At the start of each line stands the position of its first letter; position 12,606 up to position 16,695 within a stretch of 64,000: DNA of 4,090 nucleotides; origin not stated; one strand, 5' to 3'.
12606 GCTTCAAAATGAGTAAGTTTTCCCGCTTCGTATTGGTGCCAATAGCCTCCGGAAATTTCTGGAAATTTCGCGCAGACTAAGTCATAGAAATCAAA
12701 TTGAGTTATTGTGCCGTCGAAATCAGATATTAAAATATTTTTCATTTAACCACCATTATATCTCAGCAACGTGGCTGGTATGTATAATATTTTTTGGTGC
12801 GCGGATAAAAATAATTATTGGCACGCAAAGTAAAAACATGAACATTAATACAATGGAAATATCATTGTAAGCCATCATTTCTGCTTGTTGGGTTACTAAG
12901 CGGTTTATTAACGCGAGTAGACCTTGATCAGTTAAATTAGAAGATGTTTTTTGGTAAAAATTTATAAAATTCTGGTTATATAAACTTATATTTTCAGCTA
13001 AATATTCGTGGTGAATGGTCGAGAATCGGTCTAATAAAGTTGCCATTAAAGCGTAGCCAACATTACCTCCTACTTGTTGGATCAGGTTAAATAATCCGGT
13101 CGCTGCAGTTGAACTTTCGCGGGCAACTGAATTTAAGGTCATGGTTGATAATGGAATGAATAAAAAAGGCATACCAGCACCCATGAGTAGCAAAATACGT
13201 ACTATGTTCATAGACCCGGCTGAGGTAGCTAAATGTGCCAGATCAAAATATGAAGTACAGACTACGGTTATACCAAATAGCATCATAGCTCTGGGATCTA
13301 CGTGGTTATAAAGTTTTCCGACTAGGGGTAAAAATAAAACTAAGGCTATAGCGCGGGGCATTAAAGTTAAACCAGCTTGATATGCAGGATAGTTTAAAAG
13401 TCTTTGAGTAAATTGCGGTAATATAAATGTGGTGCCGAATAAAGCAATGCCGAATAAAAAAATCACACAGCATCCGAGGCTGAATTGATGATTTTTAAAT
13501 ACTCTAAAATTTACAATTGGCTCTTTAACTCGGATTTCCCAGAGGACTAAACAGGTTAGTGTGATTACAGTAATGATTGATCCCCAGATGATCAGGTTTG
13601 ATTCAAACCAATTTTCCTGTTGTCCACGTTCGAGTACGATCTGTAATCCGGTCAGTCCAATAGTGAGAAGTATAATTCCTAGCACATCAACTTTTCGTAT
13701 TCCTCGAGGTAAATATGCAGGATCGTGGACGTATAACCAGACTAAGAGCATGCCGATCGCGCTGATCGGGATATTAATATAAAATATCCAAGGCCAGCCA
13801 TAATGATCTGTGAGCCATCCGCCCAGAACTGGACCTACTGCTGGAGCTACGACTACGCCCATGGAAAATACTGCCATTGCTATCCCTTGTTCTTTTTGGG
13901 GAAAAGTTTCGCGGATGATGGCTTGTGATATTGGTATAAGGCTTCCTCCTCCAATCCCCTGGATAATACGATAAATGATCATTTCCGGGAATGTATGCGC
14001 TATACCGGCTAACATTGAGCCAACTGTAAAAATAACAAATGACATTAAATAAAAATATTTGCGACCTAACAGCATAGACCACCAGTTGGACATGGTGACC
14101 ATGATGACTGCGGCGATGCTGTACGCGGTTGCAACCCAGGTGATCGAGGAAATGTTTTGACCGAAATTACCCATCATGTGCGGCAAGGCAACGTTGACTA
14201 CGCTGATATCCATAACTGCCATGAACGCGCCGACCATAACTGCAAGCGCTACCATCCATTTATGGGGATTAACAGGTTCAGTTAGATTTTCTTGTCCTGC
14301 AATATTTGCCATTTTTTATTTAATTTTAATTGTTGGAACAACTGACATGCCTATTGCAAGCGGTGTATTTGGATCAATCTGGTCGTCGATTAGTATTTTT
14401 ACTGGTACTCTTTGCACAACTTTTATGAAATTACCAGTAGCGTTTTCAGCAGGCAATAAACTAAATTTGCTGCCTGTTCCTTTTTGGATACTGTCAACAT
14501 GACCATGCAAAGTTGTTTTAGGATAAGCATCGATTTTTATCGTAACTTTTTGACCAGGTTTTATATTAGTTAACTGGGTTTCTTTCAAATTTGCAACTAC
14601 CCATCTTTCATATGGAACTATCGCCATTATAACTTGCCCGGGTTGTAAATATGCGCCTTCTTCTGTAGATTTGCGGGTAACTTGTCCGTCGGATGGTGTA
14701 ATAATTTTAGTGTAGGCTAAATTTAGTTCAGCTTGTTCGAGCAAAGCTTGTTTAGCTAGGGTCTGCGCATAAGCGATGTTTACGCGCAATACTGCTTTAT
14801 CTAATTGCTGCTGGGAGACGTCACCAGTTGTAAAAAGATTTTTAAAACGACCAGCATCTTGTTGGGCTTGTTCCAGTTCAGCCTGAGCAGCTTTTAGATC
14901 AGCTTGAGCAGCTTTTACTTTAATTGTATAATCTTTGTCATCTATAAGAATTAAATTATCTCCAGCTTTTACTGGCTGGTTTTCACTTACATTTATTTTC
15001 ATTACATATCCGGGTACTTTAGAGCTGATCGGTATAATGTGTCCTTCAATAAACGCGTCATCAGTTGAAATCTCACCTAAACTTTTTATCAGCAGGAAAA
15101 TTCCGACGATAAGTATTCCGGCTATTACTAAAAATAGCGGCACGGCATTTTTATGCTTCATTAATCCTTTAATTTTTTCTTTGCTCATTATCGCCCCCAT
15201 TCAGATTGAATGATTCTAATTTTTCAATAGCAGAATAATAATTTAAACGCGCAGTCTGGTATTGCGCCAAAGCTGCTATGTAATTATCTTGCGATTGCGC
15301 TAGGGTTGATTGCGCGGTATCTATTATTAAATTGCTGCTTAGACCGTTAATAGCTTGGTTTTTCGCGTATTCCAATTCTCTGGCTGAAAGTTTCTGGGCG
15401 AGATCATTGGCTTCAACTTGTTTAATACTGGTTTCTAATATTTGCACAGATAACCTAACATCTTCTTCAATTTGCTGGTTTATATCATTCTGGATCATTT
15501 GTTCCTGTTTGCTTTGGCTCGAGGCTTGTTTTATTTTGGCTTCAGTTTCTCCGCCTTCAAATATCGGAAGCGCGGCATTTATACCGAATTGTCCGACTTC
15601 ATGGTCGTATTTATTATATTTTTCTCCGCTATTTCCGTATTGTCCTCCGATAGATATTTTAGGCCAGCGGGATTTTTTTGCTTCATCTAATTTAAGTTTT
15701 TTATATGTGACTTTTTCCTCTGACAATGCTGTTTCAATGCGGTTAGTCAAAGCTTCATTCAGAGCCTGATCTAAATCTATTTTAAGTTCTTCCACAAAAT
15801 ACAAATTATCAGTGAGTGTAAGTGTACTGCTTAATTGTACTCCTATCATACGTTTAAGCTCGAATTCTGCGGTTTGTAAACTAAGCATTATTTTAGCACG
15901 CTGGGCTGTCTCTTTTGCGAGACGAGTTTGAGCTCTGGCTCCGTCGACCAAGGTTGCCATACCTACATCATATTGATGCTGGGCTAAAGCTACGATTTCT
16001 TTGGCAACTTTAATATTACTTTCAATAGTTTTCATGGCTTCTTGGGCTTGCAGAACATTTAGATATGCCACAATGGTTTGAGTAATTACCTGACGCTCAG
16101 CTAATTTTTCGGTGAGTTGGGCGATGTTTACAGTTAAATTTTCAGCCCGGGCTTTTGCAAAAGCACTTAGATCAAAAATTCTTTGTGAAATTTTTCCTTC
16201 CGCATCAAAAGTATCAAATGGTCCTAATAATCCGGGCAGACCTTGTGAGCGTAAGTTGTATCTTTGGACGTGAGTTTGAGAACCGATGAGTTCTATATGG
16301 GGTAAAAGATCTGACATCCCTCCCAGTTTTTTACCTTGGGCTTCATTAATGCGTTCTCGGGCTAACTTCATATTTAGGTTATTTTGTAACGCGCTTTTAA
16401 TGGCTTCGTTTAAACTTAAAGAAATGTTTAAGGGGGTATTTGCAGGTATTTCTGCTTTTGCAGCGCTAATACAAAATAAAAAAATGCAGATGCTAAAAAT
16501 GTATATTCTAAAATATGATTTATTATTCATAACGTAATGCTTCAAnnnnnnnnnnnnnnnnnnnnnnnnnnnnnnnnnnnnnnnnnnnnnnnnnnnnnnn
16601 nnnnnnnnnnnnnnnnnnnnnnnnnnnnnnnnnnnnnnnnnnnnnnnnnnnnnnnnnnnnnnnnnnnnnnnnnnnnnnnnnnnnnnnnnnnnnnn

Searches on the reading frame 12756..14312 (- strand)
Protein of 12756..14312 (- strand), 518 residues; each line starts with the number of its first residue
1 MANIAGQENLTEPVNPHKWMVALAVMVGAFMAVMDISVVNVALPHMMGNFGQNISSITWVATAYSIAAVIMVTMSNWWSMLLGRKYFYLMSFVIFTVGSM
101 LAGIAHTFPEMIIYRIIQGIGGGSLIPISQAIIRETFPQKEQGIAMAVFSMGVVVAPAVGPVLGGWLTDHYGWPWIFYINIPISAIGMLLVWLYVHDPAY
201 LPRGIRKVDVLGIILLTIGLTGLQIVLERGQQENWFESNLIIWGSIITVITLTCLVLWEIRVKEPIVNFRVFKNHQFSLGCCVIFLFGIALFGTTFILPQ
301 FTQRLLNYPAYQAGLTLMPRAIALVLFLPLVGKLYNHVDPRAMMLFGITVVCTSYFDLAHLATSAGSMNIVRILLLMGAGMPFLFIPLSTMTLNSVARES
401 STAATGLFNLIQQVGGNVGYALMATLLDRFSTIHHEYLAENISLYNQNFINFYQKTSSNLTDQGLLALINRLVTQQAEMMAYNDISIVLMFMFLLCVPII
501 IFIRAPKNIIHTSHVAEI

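Call 67: search_protein_families(library=pfam, proteins=[window:12756-14312:-], max_evalue=0.00001)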
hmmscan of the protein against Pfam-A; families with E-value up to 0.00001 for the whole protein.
window:12756-14312:- (518 aa): 4 families
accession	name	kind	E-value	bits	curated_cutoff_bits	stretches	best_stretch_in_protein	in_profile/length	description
PF07690.21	MFS_1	-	2.7e-62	211.2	33.4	1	26-419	2-346/347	Major Facilitator Superfamily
PF06609.19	TRI12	-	1.8e-11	43.7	23.2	1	24-283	50-316/599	Fungal trichothecene efflux pump (TRI12)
PF00083.30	Sugar_tr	-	3.1e-10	40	22.3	1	23-201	3-198/452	Sugar (and other) transporter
PF05977.19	MFS_3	-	5.3e-06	25.6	27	1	66-191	64-188/524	Transmembrane secretion effector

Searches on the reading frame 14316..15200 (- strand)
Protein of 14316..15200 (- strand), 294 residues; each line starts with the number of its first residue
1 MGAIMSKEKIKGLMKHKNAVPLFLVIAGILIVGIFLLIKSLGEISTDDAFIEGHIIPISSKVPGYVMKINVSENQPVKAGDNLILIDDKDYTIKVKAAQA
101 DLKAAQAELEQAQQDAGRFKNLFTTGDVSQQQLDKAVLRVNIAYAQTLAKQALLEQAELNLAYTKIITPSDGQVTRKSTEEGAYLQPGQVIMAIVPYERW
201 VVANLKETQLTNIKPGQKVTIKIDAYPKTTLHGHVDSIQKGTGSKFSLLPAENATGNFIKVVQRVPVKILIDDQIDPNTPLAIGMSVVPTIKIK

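Call 79: search_protein_families(library=pfam, proteins=[window:14316-15200:-], max_evalue=0.0001)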
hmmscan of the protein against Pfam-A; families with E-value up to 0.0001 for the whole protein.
window:14316-15200:- (294 aa): 4 families
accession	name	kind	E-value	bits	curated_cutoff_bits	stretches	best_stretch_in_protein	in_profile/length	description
PF16576.10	HlyD_D23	-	1.5e-21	77.1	30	1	52-239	16-185/214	Barrel-sandwich domain of CusB or HlyD membrane-fusion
PF13437.12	HlyD_3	-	7.4e-19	68.9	22.2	1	166-245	2-83/106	HlyD family secretion protein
PF00529.27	CusB_dom_1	-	1.1e-16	61.3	26.5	1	141-286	12-82/89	Cation efflux system protein CusB domain 1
PF13533.13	Biotin_lipoyl_2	-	4.1e-10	39.7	29.8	1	57-87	2-32/32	Biotin-lipoyl like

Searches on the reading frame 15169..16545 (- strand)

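Call 79: search_protein_families(library=pfam, proteins=[window:15169-16545:-], max_evalue=0.0001)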
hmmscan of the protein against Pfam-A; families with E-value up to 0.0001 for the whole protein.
window:15169-16545:- (458 aa): 1 family
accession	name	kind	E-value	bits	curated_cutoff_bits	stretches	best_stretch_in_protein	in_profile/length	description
PF02321.23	OEP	-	2.1e-48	165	22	2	258-439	1-185/187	Outer membrane efflux protein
